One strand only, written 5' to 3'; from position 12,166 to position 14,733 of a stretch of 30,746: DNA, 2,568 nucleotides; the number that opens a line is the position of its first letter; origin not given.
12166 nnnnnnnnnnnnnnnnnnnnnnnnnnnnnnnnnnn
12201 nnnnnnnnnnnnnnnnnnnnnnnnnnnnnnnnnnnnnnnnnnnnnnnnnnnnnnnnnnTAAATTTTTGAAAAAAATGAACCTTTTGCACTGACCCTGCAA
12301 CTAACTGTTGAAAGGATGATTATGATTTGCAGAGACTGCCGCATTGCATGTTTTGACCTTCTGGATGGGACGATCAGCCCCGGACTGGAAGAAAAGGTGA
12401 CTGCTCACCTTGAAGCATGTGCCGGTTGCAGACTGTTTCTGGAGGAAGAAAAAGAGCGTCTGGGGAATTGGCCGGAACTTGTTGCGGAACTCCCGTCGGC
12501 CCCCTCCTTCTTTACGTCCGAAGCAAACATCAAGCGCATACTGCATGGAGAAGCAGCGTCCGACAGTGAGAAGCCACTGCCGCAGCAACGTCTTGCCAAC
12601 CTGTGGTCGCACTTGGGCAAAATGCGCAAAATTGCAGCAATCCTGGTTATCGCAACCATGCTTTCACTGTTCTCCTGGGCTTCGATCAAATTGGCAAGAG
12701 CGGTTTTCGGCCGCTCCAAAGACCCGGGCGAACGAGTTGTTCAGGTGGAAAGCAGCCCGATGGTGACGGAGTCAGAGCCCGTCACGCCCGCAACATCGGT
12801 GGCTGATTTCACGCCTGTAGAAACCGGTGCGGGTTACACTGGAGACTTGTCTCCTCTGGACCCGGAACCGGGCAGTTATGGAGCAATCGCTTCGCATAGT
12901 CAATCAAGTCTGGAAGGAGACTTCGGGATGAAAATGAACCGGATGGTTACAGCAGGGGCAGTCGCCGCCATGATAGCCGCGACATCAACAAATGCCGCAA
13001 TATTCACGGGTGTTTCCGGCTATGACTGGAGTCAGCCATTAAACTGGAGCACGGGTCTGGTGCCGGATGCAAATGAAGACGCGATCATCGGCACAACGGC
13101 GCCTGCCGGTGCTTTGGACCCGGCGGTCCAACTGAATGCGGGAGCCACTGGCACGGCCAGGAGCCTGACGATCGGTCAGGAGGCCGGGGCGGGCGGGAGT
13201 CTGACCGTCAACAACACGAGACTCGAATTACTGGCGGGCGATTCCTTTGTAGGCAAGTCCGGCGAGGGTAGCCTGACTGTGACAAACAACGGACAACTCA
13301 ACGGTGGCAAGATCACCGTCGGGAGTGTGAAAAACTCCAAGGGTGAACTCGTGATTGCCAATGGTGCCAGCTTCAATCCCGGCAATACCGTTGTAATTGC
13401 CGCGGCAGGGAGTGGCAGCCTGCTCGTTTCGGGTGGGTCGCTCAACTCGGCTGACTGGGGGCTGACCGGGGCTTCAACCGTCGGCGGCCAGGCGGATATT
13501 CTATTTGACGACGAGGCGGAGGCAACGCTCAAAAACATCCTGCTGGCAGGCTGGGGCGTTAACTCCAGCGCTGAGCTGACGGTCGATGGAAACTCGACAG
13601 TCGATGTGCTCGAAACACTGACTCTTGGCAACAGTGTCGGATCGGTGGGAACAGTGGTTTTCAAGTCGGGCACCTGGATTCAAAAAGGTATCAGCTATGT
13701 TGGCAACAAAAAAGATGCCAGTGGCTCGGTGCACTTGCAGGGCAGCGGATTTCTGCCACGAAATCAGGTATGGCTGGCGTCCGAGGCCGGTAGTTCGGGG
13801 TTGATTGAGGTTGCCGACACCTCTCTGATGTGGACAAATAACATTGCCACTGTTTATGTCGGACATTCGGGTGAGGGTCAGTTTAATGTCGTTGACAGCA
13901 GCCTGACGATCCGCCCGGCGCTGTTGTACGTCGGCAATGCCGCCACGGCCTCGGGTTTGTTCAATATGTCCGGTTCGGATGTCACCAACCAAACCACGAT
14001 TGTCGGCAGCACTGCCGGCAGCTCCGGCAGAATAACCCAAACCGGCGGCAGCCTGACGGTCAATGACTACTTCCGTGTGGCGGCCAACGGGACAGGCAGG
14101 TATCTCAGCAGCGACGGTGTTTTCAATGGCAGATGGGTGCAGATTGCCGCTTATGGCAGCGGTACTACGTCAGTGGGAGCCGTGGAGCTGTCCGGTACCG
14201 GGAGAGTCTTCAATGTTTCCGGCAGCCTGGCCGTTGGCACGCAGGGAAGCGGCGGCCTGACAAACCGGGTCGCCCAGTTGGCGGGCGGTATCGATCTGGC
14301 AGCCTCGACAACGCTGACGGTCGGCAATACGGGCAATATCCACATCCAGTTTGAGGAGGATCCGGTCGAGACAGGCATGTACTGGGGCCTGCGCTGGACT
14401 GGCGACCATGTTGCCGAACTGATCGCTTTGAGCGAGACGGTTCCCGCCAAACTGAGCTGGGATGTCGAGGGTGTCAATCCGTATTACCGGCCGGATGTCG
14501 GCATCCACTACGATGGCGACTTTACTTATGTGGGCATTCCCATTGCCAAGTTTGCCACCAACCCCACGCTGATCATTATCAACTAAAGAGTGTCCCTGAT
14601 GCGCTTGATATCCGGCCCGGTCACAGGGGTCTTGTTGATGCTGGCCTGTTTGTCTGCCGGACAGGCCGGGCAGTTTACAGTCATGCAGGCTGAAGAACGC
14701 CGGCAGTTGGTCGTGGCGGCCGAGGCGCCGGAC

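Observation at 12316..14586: Anti-sigma factor with a complete secreted-protein gene nested in frame (internal SD, ATG and signal peptide)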

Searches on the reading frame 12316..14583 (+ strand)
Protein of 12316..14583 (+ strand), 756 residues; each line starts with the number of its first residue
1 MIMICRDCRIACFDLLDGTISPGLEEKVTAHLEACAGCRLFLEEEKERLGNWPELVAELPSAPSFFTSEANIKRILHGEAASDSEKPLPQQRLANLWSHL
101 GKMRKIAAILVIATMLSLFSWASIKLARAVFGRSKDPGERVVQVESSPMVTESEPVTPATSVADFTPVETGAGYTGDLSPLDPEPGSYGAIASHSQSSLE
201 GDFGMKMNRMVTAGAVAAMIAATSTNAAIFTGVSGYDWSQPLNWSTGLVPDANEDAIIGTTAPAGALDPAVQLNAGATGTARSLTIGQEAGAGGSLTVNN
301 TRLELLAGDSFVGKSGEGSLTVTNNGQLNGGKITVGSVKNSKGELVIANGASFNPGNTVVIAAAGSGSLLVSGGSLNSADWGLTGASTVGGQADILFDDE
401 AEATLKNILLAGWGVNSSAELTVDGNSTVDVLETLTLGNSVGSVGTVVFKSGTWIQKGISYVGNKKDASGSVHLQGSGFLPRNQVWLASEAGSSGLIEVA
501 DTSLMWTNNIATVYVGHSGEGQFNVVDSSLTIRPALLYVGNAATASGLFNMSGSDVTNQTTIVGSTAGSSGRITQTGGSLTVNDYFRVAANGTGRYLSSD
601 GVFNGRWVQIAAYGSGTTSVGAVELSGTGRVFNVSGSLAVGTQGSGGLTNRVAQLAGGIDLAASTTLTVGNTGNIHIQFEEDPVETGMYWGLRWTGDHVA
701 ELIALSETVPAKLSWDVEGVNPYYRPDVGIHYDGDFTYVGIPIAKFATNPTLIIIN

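Call 3: search_protein_families(library=pfam, proteins=[window:12316-14583:+], max_evalue=0.1)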
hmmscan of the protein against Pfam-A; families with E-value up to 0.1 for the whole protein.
window:12316-14583:+ (756 aa): 1 family
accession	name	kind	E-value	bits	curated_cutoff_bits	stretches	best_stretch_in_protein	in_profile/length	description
PF13490.11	zf-HC2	-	3.3e-05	24.3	22.2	1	5-39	1-35/35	Putative zinc-finger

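Call 4: search_protein_families(library=ncbifam, proteins=[window:12316-14583:+], max_evalue=0.1)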
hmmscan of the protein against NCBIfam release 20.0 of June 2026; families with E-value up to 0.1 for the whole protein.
window:12316-14583:+ (756 aa): 2 families
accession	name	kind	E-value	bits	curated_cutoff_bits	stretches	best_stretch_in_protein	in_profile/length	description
TIGR04393.1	rpt_T5SS_PEPC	repeat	2.9e-10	40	23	3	284-329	2-48/49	T5SS/PEP-CTERM-associated repeat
TIGR03988.1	antisig_RsrA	equivalog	0.0075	16.4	62.5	1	5-45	2-42/77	mycothiol system anti-sigma-R factor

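Call 5: find_homologous_proteins(query=window:12316-14583:+)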
Query window:12316-14583:+ (756 aa): 3 proteins with E <= 0.001 among 8000 candidates.
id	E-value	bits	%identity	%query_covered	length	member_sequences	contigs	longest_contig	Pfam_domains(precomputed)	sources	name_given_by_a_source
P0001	0.0e+0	1654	100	100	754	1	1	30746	PF13490.12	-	-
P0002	0.0e+0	1310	81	100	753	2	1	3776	-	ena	-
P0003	3.2e-205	702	47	100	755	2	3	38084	-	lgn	-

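Call 8: find_encoding_contigs(protein=P0003, flank=10000, max_places=6)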
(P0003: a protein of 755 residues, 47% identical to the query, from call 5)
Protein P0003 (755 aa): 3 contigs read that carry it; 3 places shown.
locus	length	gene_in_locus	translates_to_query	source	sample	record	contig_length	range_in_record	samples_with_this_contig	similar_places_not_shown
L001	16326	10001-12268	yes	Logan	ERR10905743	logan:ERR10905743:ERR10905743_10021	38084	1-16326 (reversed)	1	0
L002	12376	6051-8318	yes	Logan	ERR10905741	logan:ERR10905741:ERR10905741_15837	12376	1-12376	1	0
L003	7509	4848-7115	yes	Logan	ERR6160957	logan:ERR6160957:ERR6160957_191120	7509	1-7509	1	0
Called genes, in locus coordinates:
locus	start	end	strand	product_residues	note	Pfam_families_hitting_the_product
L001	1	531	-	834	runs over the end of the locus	-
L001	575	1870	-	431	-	PF03447:NAD_binding_3, PF00742:Homoserine_dh, PF01842:ACT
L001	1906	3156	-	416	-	PF01018:GTP1_OBG, PF00025:Arf (weak), PF01926:MMR_HSR1, PF02421:FeoB_N (weak)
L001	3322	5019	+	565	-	PF13243:SQHop_cyclase_C (faint)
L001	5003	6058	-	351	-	PF21016:RlmN_N, PF04055:Radical_SAM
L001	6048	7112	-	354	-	PF02424:ApbE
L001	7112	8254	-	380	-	-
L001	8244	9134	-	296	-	PF05681:Fumerase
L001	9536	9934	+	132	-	PF08281:Sigma70_r4_2, PF04545:Sigma70_r4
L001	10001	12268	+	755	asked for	-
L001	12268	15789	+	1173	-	PF06452:CBM9_1 (weak)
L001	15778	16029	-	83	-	-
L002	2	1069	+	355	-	?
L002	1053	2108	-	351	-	PF21016:RlmN_N, PF04055:Radical_SAM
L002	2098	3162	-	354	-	PF02424:ApbE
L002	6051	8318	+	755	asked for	-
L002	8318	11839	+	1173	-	PF06452:CBM9_1 (weak)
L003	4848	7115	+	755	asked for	-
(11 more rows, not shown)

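Call 9: find_encoding_contigs(protein=P0002, flank=10000, max_places=6)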
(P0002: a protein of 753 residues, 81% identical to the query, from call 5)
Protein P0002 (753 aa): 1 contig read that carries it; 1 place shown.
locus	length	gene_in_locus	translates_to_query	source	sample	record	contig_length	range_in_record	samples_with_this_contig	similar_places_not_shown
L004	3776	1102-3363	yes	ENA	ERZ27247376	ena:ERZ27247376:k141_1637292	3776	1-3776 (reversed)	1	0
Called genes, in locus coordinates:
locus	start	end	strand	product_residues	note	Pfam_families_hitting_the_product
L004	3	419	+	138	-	?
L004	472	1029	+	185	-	PF04542:Sigma70_r2, PF22029:PhyR_sigma2 (faint), PF08281:Sigma70_r4_2, PF04545:Sigma70_r4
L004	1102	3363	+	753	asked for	-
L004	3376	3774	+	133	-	?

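Call 21: search_protein_representatives(alignment_id=A1)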
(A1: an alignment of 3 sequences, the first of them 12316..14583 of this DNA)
Query: 3 sequences, 751 profile positions. Proteins with E-value up to 0.001 (for the whole library): 680; up to 1e-10: 117; up to 1e-30: 19. The best 150 are listed.
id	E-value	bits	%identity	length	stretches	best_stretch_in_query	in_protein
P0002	0.0e+00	1484.2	-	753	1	1-751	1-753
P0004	1.8e-298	1008.4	-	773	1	1-750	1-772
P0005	1.7e-216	737.5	-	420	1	334-751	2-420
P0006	2.0e-189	648.0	-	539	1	216-751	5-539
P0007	1.3e-75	271.6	-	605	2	287-743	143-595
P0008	8.0e-72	259.1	-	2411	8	406-735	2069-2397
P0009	3.2e-53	197.6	-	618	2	312-750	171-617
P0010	4.1e-43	164.1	-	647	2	270-749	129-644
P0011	7.9e-42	159.9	-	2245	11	432-630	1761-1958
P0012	1.1e-40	156.1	-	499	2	532-741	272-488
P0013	1.1e-37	146.3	-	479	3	546-741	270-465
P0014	4.5e-37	144.2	-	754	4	530-743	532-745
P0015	1.5e-35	139.1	-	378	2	538-737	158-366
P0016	1.6e-35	139.1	-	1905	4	616-727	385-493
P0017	5.5e-35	137.3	-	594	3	539-748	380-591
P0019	6.9e-35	136.9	-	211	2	606-740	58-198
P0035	5.8e-20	87.6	-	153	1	616-741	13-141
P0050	1.9e-16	76.0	-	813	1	1-127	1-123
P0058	1.6e-15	73.0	-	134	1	629-736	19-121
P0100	7.2e-12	60.8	-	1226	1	1-332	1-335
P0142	6.1e-10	54.5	-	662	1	1-232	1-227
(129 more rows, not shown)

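Call 46: search_protein_families(library=pfam, proteins=[P0019, P0035, P0058, P0012, P0014, P0007, P0100, P0142, P0050], max_evalue=0.01)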
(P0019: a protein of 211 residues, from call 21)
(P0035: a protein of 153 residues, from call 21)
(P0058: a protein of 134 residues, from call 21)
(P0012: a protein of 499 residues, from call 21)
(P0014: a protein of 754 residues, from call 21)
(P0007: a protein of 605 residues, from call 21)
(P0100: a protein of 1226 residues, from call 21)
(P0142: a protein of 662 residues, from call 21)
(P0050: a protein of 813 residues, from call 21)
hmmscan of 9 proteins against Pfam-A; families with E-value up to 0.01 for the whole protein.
P0019 (211 aa): 0 families

P0035 (153 aa): 0 families

P0058 (134 aa): 0 families

P0012 (499 aa): 0 families

P0014 (754 aa): 0 families

P0007 (605 aa): 0 families

P0100 (1226 aa): 4 families
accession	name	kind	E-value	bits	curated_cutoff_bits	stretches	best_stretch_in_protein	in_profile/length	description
PF00754.31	F5_F8_type_C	-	2.9e-14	53.7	28.2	2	719-799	11-82/127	F5/8 type C domain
PF12951.13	PATR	-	5.8e-11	42.7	27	1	626-656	1-30/30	Passenger-associated-transport-repeat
PF22633.2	F5_F8_type_C_2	-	6.5e-07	30.3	27.8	1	724-806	1-73/91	NedA-like, galactose-binding domain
PF13490.11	zf-HC2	-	1.4e-05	25.5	22.2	1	3-37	1-35/35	Putative zinc-finger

P0142 (662 aa): 0 families

P0050 (813 aa): 3 families
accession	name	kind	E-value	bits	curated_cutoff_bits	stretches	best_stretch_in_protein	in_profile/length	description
PF13306.12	LRR_5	-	1.4e-22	80.4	27.7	2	494-613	10-123/127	BspA type Leucine rich repeat region (6 copies)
PF04773.18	FecR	-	1.5e-06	28.9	24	1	176-253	13-97/97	FecR protein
PF13855.12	LRR_8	-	3.2e-05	24.1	27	1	549-598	8-57/61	Leucine rich repeat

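Call 58: predict_structure(alignment_id=A4)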
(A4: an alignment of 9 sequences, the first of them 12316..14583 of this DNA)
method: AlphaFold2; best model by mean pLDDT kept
length: 756 residues; sequences in the alignment: 9
mean_pLDDT: 75.9   pTM: 0.67
mean pLDDT of the five models: 75.9, 75.7, 74.0, 72.8, 71.3
residues with pLDDT >= 90: 373; 70-90: 155; 50-70: 51; < 50: 177
segments of 3 or more residues with pLDDT < 50: 1-4, 58-64, 78-224, 745-756
pLDDT, mean of each block of 10 residues (from residue 1): 53 72 78 80 77 51 47 49 39 38 42 45 39 30 27 30 27 26 27 26 26 31 62 77 87 89 73 89 93 92 92 95 97 93 97 95 96 97 91 96 97 87 95 95 94 93 95 87 93 96 81 94 96 85 95 95 93 97 93 95 96 77 90 96 94 79 96 93 61 95 95 91 86 91 52 37
secondary structure, 60 per line:
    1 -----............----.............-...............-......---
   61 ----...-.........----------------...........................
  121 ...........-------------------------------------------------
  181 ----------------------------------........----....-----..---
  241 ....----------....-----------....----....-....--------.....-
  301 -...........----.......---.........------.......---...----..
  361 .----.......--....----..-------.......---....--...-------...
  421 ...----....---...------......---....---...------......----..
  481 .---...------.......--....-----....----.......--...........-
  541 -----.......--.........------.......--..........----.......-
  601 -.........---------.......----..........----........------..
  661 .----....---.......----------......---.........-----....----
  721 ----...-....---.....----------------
elements in order (helices of 4 or more, strands of 3 or more residues): H6-17 H22-34 H36-50 H52-57 H69-77 H94-131 H215-222 E227-230 E255-258 E270-273 E278-281 E283-286 E295-299 E302-312 E317-323 E327-335 E342-348 E352-354 E359-361 E366-372 E375-378 E392-398 E402-405 E408-410 E418-423 E428-431 E435-437 E444-449 E453-456 E460-462 E469-474 E479-481 E485-487 E494-500 E503-506 E512-515 E520-526 E529-539 E546-552 E555-563 E570-576 E579-588 E593-599 E602-610 E620-626 E631-640 E645-652 E659-661 E666-669 E673-679 E690-695 H699-707 E713-716 E729-732 E736-740

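Call 61: fold_search(model_id=the predicted structure, library=pdb)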
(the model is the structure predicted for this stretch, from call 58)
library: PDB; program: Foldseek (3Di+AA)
matches with E <= 10: 161; with E <= 0.001: 0
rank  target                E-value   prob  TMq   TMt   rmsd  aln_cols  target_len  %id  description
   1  4q1q_A                2.8e-03  0.92  0.16  0.32  11.6       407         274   16  Crystal structure of TibC-catalyzed hyper-glycosylated TibA55-350 fragment (released 2014-09-17)
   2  7kob                  1.5e-02  0.84  0.18  0.30  12.5       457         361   14  Crystal structure of antigen 43b from Escherichia coli CFT073 (released 2022-03-09)
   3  7koh_B                1.8e-02  0.28  0.13  0.16  18.4       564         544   14  Crystal structure of antigen 43 from Escherichia coli EDL933 (released 2022-03-09)
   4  4kh3                  1.8e-02  0.21  0.12  0.15  17.8       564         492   15  Structure of a bacterial self-associating protein (released 2014-01-15)
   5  7koh_D                2.1e-02  0.35  0.14  0.17  15.4       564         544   14  Crystal structure of antigen 43 from Escherichia coli EDL933 (released 2022-03-09)
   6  4xn0                  7.7e-02  0.30  0.19  0.22  14.2       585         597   11  Tailspike protein mutant E372A of E. coli bacteriophage HK620 (released 2016-01-27)
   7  7koh_C                8.9e-02  0.15  0.14  0.17  17.4       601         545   13  Crystal structure of antigen 43 from Escherichia coli EDL933 (released 2022-03-09)
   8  7koh_A                9.3e-02  0.25  0.16  0.21  16.0       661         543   12  Crystal structure of antigen 43 from Escherichia coli EDL933 (released 2022-03-09)
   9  3sze                  1.3e-01  0.13  0.14  0.12  18.1       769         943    9  Crystal structure of the passenger domain of the E. coli autotransporter EspP (released 2011-10-12)
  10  7dmk_B                2.0e-01  0.06  0.11  0.11  23.2       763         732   10  PL6 alginate lyase BcAlyPL6 (released 2021-10-06)
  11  4xor_A                2.7e-01  0.20  0.21  0.25  12.3       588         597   10  Tailspike protein double mutant D339N/E372Q of E. coli bacteriophage HK620 in complex with pentasaccharide (released 2016-01-27)
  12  6gvp_A                2.8e-01  0.14  0.17  0.20  13.9       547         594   13  TAILSPIKE PROTEIN MUTANT E372Q (DELTA N471/S472) OF E. COLI BACTERIOPHAGE HK620 IN COMPLEX WITH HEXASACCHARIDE (released 2018-07-11)
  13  1qq1                  3.0e-01  0.10  0.14  0.17  14.0       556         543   10  TAILSPIKE PROTEIN, MUTANT E359G (released 2000-04-12)
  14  3h09_B                3.4e-01  0.33  0.25  0.21  13.3       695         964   10  The structure of Haemophilus influenzae IgA1 protease (released 2009-04-21)
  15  2x6y_A                3.4e-01  0.21  0.20  0.24  13.1       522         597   11  Tailspike protein mutant D339A of E.coli bacteriophage HK620 in complex with hexasaccharide (released 2011-03-02)
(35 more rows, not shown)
